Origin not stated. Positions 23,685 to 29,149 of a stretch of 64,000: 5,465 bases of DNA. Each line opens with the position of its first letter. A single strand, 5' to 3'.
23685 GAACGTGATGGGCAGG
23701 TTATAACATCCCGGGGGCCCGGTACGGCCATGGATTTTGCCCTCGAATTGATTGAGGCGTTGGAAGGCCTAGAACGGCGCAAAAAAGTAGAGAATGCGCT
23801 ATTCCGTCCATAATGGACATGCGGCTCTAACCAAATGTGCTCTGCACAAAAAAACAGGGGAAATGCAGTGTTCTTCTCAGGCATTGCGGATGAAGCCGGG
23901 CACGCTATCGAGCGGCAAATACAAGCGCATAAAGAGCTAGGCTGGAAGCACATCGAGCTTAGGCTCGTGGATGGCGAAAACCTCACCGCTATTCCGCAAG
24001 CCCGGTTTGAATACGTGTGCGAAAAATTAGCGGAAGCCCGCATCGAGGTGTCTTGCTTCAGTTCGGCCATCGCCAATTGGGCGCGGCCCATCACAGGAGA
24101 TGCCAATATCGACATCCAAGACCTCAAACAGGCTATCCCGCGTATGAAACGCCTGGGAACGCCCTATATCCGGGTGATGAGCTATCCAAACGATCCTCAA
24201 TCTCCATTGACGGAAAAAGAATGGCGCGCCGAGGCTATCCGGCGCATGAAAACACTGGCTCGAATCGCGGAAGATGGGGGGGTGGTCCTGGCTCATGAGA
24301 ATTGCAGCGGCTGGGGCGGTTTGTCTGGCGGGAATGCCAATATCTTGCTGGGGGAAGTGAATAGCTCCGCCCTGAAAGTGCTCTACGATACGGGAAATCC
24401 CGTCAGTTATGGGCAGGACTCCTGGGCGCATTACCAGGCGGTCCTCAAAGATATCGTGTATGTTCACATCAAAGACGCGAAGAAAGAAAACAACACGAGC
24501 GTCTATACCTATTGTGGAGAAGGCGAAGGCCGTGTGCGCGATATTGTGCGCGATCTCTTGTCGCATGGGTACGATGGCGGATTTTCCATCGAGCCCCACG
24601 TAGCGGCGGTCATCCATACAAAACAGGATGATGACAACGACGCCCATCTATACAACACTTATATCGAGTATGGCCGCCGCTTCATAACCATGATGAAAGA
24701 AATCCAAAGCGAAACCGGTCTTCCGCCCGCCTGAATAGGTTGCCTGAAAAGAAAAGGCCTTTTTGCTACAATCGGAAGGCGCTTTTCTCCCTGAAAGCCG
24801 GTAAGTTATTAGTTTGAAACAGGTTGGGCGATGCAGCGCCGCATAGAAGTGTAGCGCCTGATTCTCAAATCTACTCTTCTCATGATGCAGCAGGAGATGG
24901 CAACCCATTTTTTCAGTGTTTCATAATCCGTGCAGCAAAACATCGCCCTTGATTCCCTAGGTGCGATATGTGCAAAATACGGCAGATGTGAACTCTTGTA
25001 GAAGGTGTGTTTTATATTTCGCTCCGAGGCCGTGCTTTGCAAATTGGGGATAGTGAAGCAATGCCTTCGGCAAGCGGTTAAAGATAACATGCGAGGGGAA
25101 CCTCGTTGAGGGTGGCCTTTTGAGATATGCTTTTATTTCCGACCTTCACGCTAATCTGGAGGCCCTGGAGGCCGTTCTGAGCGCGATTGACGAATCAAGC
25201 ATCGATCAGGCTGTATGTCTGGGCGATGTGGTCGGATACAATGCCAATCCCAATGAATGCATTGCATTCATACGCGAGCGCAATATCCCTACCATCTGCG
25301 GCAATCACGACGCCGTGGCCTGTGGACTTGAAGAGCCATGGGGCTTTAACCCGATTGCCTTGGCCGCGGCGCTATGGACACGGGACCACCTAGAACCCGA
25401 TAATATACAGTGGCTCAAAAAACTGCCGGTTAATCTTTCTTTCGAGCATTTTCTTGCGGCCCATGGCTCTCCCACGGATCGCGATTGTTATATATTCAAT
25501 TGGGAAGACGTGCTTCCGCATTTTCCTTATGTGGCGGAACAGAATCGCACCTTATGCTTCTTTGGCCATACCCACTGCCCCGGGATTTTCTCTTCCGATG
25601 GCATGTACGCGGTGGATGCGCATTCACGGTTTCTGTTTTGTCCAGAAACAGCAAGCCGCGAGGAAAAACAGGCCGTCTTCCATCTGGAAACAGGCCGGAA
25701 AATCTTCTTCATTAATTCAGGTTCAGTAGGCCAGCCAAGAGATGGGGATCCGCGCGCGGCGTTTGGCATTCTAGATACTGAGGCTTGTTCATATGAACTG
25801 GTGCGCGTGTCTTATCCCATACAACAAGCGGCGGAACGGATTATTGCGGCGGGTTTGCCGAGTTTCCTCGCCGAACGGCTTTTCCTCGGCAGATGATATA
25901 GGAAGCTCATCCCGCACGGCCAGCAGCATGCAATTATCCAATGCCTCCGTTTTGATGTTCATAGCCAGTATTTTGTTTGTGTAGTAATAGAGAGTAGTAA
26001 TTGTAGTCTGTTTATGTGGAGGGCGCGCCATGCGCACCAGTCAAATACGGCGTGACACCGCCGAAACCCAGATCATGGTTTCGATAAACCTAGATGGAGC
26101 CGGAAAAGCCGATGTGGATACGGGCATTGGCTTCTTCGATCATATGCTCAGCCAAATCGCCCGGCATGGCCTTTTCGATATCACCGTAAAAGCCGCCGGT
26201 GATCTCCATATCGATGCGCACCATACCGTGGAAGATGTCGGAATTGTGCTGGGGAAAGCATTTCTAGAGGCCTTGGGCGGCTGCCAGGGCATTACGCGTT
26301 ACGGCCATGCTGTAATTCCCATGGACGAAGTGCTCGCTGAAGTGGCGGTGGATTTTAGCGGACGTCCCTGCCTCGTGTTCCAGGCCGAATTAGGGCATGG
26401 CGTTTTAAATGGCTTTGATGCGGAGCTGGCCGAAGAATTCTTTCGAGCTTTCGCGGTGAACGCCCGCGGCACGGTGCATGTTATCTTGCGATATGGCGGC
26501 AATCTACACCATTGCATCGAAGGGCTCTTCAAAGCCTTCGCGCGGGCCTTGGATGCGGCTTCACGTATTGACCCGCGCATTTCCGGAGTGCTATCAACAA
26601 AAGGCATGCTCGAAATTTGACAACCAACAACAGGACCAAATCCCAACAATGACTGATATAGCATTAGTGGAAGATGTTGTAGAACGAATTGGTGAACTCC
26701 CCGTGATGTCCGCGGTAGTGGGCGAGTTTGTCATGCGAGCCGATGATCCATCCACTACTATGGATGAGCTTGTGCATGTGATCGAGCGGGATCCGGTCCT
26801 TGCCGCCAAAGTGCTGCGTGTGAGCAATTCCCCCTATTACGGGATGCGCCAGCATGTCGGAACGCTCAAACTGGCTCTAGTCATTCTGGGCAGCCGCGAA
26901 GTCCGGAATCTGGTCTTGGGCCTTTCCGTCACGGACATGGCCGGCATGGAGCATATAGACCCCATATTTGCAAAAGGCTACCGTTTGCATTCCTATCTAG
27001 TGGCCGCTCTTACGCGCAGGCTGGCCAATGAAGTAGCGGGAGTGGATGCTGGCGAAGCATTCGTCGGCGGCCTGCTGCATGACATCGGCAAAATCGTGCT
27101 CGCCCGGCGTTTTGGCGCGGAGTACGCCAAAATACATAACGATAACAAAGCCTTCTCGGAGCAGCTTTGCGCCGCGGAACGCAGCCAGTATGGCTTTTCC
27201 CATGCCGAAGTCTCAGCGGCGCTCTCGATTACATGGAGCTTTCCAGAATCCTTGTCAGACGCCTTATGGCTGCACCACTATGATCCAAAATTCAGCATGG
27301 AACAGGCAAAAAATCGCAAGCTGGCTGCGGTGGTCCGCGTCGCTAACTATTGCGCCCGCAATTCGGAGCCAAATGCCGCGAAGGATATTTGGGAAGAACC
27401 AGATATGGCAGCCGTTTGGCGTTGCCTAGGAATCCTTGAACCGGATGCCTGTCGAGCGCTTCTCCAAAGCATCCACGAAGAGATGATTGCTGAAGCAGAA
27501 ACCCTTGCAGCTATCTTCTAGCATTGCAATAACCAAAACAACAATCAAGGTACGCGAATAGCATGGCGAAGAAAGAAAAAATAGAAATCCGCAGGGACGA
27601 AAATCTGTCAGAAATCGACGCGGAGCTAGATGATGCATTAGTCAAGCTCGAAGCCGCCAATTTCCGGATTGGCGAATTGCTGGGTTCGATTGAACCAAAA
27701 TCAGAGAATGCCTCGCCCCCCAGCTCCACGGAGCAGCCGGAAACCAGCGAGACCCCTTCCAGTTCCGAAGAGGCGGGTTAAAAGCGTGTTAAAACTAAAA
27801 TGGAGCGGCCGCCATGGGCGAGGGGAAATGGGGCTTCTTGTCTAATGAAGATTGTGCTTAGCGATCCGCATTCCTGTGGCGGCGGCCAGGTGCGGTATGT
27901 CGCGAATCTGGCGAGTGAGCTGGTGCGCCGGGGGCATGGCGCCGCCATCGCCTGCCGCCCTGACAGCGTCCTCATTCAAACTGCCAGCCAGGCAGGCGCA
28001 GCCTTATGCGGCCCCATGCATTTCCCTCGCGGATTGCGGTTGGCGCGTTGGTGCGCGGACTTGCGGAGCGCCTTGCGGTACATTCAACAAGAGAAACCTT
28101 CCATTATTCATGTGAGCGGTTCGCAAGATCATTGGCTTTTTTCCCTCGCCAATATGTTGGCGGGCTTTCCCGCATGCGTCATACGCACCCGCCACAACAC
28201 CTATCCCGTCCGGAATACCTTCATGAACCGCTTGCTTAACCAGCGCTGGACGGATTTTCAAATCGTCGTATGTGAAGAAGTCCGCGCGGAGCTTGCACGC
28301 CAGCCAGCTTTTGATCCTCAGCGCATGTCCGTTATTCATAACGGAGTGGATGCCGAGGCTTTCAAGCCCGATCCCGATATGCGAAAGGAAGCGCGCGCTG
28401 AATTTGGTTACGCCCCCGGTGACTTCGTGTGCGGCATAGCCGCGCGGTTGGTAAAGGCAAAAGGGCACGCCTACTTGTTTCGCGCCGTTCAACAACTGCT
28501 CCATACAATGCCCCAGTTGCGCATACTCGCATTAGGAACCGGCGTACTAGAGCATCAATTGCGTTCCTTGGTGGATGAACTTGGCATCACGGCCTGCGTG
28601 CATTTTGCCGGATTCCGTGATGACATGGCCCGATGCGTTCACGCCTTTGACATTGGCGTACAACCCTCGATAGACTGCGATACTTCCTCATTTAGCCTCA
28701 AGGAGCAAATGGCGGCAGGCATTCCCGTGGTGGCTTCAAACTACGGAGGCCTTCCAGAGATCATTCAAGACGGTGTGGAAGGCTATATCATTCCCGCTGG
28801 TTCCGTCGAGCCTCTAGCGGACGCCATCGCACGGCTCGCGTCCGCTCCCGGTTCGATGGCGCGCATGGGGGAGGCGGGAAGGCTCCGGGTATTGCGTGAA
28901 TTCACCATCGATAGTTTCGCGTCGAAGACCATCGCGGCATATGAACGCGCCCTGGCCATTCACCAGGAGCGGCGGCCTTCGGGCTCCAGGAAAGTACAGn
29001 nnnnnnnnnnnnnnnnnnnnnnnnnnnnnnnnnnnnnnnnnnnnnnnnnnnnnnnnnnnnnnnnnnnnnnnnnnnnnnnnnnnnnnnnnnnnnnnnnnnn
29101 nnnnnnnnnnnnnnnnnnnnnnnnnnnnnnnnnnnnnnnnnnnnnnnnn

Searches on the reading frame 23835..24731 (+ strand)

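Call 71: search_protein_families(library=pfam, proteins=[window:23835-24731:+], max_evalue=0.00001)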
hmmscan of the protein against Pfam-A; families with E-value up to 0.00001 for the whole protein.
window:23835-24731:+ (299 aa): 1 family
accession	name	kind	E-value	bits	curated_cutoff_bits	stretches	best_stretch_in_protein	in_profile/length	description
PF01261.30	AP_endonuc_2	-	9.2e-27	94.7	31.1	1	30-255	2-230/249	Xylose isomerase-like TIM barrel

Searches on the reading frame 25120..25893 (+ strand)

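Call 71: search_protein_families(library=pfam, proteins=[window:25120-25893:+], max_evalue=0.00001)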
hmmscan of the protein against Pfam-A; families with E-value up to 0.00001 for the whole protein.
window:25120-25893:+ (258 aa): 2 families
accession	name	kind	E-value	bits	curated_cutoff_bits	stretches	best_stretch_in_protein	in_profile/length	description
PF12850.12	Metallophos_2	-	3.5e-20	73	27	1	1-221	1-152/154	Calcineurin-like phosphoesterase superfamily domain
PF00149.33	Metallophos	-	9.2e-13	49.5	21.5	1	1-154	1-191/191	Calcineurin-like phosphoesterase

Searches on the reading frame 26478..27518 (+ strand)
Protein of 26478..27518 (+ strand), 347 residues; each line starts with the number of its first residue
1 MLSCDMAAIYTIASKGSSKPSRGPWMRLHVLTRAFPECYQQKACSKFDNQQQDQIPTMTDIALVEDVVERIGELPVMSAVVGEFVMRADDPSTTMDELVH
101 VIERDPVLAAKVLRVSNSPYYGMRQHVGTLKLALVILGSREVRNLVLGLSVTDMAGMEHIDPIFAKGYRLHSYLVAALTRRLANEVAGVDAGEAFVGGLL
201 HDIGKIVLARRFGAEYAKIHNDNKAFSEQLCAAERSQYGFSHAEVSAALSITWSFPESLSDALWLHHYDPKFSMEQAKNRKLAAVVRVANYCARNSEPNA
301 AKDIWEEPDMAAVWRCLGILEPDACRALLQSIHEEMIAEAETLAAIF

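Call 72: search_protein_families(library=pfam, proteins=[window:26478-27518:+], max_evalue=0.00001)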
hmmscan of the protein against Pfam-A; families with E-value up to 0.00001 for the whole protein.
window:26478-27518:+ (347 aa): 2 families
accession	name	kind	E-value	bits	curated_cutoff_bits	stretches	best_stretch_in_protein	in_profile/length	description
PF08668.18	HDOD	-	9.2e-48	162.8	22.9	1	74-267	1-194/196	HDOD domain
PF01966.28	HD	-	6.7e-08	33.3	22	1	171-293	4-114/116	HD domain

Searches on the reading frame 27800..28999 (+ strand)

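Call 72: search_protein_families(library=pfam, proteins=[window:27800-28999:+], max_evalue=0.00001)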
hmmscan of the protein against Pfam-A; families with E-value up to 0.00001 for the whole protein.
window:27800-28999:+ (400 aa): 5 families
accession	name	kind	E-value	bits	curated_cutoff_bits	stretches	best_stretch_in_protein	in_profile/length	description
PF00534.26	Glycos_transf_1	-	5.2e-29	101.4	26.4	1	195-362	2-171/172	Glycosyl transferases group 1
PF13692.12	Glyco_trans_1_4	-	6.4e-28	98.2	27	1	210-347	3-140/142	Glycosyl transferases group 1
PF13439.12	Glyco_transf_4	-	2.5e-22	80.1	28.5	1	28-186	2-169/170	Glycosyltransferase Family 4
PF13579.12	Glyco_trans_4_4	-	3.3e-15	57.2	29.7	1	28-182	1-158/158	Glycosyl transferase 4-like domain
PF13524.12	Glyco_trans_1_2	-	5e-08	33.5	25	1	273-374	37-139/144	Glycosyl transferase-like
